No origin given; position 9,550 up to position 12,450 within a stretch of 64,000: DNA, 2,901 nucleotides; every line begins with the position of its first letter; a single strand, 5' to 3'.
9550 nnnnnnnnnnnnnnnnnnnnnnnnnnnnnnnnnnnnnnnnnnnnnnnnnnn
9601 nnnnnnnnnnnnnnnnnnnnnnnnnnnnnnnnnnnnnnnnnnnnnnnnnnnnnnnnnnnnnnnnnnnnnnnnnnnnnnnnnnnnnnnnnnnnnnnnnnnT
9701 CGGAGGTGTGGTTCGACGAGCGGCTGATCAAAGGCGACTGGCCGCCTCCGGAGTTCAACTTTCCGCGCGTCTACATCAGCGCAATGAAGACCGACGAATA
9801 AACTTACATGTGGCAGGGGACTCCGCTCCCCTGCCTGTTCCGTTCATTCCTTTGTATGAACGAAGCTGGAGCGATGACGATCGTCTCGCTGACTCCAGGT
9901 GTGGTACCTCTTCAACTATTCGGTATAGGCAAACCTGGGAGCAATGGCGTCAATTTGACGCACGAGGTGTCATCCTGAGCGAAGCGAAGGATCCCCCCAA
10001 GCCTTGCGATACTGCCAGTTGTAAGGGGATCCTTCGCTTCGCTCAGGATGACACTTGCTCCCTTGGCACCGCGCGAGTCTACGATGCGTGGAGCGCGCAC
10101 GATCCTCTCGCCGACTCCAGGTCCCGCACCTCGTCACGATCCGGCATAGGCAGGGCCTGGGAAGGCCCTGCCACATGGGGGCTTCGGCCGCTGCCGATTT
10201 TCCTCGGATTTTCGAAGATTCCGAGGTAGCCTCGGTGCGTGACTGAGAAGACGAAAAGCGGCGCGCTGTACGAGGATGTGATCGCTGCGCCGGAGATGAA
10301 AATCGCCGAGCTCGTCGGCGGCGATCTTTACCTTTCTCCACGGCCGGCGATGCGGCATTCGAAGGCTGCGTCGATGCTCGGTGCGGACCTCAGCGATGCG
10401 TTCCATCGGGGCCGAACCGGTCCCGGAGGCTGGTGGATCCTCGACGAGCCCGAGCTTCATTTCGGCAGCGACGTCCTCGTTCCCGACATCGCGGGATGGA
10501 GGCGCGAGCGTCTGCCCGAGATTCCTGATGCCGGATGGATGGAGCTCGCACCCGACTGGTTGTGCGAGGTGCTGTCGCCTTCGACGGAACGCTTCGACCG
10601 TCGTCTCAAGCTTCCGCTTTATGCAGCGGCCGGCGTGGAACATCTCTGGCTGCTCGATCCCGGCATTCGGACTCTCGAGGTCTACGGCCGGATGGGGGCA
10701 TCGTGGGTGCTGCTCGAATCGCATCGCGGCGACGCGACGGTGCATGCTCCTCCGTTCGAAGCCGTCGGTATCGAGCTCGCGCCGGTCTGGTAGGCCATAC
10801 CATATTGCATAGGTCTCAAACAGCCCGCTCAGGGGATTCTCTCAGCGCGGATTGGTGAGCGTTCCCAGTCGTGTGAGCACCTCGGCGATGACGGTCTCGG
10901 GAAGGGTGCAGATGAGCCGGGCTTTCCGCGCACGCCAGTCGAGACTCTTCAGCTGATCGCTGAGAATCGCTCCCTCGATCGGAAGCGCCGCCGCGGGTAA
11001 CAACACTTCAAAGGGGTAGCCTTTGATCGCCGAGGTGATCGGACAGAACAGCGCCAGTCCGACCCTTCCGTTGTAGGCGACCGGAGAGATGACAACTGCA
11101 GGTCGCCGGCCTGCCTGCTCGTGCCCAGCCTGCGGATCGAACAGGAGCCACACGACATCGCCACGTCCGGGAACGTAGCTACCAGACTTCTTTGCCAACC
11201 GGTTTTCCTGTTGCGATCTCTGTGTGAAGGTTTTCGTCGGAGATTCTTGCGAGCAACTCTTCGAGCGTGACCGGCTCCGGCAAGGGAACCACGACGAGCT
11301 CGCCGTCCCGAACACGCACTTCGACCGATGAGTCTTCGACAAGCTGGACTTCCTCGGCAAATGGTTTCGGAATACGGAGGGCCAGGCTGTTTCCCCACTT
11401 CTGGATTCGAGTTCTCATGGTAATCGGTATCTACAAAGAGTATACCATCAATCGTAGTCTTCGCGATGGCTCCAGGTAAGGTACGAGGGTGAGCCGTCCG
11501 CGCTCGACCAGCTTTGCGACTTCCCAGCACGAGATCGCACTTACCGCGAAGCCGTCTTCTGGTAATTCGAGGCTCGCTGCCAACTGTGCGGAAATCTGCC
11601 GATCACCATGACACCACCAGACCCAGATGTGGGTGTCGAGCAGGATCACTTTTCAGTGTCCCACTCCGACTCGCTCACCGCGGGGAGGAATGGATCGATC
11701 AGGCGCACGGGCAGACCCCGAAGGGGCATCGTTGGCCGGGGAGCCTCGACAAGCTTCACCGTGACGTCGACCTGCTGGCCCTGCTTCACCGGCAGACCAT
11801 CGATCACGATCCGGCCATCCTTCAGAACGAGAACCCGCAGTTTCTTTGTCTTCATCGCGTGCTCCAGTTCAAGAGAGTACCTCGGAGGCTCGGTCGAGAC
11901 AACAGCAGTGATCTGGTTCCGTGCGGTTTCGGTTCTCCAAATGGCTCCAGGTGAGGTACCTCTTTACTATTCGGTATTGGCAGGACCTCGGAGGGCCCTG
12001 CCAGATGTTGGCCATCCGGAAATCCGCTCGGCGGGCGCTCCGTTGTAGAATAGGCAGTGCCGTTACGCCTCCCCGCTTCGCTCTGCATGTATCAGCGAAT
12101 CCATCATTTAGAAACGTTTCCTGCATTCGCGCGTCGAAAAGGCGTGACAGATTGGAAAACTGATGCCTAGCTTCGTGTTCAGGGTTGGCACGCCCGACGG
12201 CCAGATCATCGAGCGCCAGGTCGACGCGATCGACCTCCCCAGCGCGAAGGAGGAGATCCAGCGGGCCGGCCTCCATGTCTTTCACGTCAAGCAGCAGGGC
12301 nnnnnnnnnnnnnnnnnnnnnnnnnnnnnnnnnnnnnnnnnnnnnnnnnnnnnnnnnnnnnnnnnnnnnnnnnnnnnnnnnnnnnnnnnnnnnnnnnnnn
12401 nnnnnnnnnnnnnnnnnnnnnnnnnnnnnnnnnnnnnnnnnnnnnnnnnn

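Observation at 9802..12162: Toxin-antitoxin / Uma2 island inserted inside the pilus operon, bracketed by direct copies of a structured about 70-nt repeat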

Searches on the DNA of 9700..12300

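Call 70: search_rna_families(source=window, start=9700, end=12300, threshold=evalue, max_evalue=1)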
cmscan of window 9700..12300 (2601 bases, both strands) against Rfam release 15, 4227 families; matches with E-value up to 1: 4.
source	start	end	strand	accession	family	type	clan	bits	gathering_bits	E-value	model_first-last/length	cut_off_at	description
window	9966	10054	-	RF03674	MIR5387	Gene; miRNA;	-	44.9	69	2.9e-07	1-96/96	no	MIR5387 microRNA precursor family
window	9967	10055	+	RF03674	MIR5387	Gene; miRNA;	-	44.3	69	4.1e-07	1-96/96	no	MIR5387 microRNA precursor family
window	9974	10047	-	RF03819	mir-Ro6-3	Gene; miRNA;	-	25.7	79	0.36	1-72/72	no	mir-Ro6-3 microRNA precursor family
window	11256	11331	-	RF02946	cow-rumen-1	Gene; sRNA;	-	18.8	53.4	0.52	1-61/61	no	cow-rumen-1 RNA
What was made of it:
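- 9967..10054 (.): R1 palindrome: 30-nt perfect arms and a 28-nt spacer. It belongs to a second, independent dispersed repeat family. It gives a sub-threshold Rfam hit to RF03674 (call 70).
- On Known structured RNA (Rfam): No R2 hit at E <= 1 in 9700-12300 (call 70).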

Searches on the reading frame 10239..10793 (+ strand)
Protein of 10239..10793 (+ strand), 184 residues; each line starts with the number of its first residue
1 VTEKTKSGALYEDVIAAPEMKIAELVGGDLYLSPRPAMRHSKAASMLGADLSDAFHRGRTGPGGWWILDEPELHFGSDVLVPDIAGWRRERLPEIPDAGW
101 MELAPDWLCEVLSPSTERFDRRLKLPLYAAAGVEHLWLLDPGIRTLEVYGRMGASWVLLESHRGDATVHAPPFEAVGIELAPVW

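Call 12: search_protein_families(library=pfam, proteins=[window:10239-10793:+], max_evalue=0.01)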
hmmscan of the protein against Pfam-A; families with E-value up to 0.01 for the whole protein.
window:10239-10793:+ (184 aa): 1 family
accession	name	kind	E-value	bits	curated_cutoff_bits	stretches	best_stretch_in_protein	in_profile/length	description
PF05685.18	Uma2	-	1e-22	80.9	27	1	19-180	11-169/172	Putative restriction endonuclease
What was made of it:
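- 10239..10793 (+): Uma2-family putative endonuclease gene, 184 aa, intact. Pfam PF05685 E 1e-22 (call 12).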

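Call 49: search_protein_families(library=padloc, proteins=[window:10239-10793:+], max_evalue=0.001)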
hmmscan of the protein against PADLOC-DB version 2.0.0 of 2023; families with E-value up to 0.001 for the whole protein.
window:10239-10793:+ (184 aa): 3 families
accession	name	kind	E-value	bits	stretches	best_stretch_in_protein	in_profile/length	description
PDLC04832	PDC-S03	-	1.1e-15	55.9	1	17-180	19-182/188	-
PDLC04833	PDC-S03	-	1.7e-09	35.4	1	23-178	40-197/207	-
PDLC04834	PDC-S03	-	0.00025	18.8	0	104-162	103-160/184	-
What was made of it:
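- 10239..10793 (+): PADLOC candidate PDC-S03 E 1e-15 (call 49).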

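Call 72: search_protein_families(library=ncbifam, proteins=[window:10239-10793:+], max_evalue=0.01)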
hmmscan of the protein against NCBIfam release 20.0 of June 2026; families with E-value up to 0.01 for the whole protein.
window:10239-10793:+ (184 aa): 0 families

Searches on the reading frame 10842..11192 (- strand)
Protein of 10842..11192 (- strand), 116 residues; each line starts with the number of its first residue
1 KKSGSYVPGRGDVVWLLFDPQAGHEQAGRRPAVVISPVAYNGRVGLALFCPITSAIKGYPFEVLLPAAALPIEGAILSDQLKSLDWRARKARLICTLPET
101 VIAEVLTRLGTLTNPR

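Call 12: search_protein_families(library=pfam, proteins=[window:10842-11192:-], max_evalue=0.01)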
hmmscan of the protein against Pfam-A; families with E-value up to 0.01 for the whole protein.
window:10842-11192:- (116 aa): 1 family
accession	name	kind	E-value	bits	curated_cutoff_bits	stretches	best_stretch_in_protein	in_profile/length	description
PF02452.23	PemK_toxin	-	1.7e-26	93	23.1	1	10-110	2-106/109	PemK-like, MazF-like toxin of type II toxin-antitoxin system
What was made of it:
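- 10842..11198 (-): mazF toxin gene, intact; probable TTG start. Pfam PemK_toxin E 2e-26 (call 12).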

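Call 49: search_protein_families(library=padloc, proteins=[window:10842-11192:-], max_evalue=0.001)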
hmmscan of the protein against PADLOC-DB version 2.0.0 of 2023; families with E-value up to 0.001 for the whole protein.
window:10842-11192:- (116 aa): 0 families

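Call 72: search_protein_families(library=ncbifam, proteins=[window:10842-11192:-], max_evalue=0.01)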
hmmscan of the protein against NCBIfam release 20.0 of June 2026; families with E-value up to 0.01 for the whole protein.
window:10842-11192:- (116 aa): 4 families
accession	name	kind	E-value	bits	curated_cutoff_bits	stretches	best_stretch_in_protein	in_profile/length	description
NF007386.0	PRK09907.1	equivalog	5.2e-37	126.2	120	1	5-112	4-109/111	endoribonuclease MazF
NF007320.0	PRK09812.1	equivalog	5.9e-19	68.2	129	1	9-112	8-114/116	type II toxin-antitoxin system ChpB family toxin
NF052489.1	TAtMazFAgrob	equivalog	4.3e-10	39.4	150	1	5-112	3-114/118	type II toxin-antitoxin system toxin MazF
NF009091.0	PRK12427.1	equivalog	0.0023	17.7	339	1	58-111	64-116/233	FliA/WhiG family RNA polymerase sigma factor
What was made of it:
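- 10842..11198 (-): NCBIfam MazF equivalog 126 bits, above the cutoff of 120 (call 72).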

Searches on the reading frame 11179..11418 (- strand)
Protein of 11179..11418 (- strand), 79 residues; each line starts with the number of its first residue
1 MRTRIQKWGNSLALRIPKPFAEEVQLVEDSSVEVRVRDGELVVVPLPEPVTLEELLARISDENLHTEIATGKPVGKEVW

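Call 12: search_protein_families(library=pfam, proteins=[window:11179-11418:-], max_evalue=0.01)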
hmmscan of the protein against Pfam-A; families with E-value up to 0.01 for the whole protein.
window:11179-11418:- (79 aa): 1 family
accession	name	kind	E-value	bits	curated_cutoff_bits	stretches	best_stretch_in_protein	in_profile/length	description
PF04014.23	MazE_antitoxin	-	1.5e-12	47.7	24.7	1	5-47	1-44/48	Antidote-toxin recognition MazE, bacterial antitoxin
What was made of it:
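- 11179..11418 (-): mazE antitoxin gene, intact; overlaps mazF. Pfam MazE_antitoxin E 1.5e-12 (call 12).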

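Call 49: search_protein_families(library=padloc, proteins=[window:11179-11418:-], max_evalue=0.001)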
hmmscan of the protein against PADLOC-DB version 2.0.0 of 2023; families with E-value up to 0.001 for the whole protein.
window:11179-11418:- (79 aa): 0 families

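Call 72: search_protein_families(library=ncbifam, proteins=[window:11179-11418:-], max_evalue=0.01)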
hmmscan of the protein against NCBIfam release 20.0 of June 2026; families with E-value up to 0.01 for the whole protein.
window:11179-11418:- (79 aa): 4 families
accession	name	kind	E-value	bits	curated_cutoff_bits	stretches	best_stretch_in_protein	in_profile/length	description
NF007312.0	PRK09798.1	equivalog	2.4e-14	53.5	113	1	4-79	5-82/82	type II toxin-antitoxin system antitoxin MazE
NF008463.0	PRK11347.1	equivalog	3.9e-10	39.8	101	1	1-79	1-83/83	antitoxin ChpS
NF052488.1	TAtMazEAgrob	equivalog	0.0011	19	130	1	2-78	4-87/87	type II toxin-antitoxin system antitoxin MazE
TIGR02609.1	doc_partner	hypoth_equivalog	0.0081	16.5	55.9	1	4-45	2-43/74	putative addiction module antidote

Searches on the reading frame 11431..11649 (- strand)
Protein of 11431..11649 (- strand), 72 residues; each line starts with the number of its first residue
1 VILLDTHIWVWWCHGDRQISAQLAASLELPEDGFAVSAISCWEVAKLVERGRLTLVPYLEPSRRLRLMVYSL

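Call 12: search_protein_families(library=pfam, proteins=[window:11431-11649:-], max_evalue=0.01)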
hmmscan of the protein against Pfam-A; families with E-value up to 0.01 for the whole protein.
window:11431-11649:- (72 aa): 1 family
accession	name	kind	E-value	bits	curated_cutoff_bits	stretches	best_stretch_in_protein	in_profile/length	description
PF01850.27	PIN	-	0.00011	23.2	23.6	1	2-53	1-55/120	PIN domain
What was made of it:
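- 11431..11649 (-): Truncated PIN (vapC-like) toxin gene, 72 aa. Only about 55-57 residues are authentic. Pfam PIN positions 1-55 of 120, 23.2 bits, just below the cutoff of 23.6 (call 12).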

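Call 49: search_protein_families(library=padloc, proteins=[window:11431-11649:-], max_evalue=0.001)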
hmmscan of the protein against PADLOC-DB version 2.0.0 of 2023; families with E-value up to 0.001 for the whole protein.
window:11431-11649:- (72 aa): 0 families

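Call 72: search_protein_families(library=ncbifam, proteins=[window:11431-11649:-], max_evalue=0.01)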
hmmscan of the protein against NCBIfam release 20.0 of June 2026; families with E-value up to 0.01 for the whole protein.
window:11431-11649:- (72 aa): 0 families

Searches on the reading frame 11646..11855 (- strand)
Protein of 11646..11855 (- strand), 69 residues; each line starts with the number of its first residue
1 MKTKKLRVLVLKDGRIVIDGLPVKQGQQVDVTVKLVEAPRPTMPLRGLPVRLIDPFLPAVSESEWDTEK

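Call 12: search_protein_families(library=pfam, proteins=[window:11646-11855:-], max_evalue=0.01)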
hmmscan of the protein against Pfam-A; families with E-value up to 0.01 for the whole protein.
window:11646-11855:- (69 aa): 0 families

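Call 49: search_protein_families(library=padloc, proteins=[window:11646-11855:-], max_evalue=0.001)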
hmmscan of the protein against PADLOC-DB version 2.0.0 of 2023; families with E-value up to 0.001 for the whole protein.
window:11646-11855:- (69 aa): 0 families

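Call 72: search_protein_families(library=ncbifam, proteins=[window:11646-11855:-], max_evalue=0.01)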
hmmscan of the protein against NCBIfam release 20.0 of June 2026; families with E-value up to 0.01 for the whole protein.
window:11646-11855:- (69 aa): 0 families
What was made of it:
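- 11646..11855 (-): 69-aa partner (putative antitoxin) of the PIN toxin, intact. No Pfam or NCBIfam hit (calls 12, 72).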
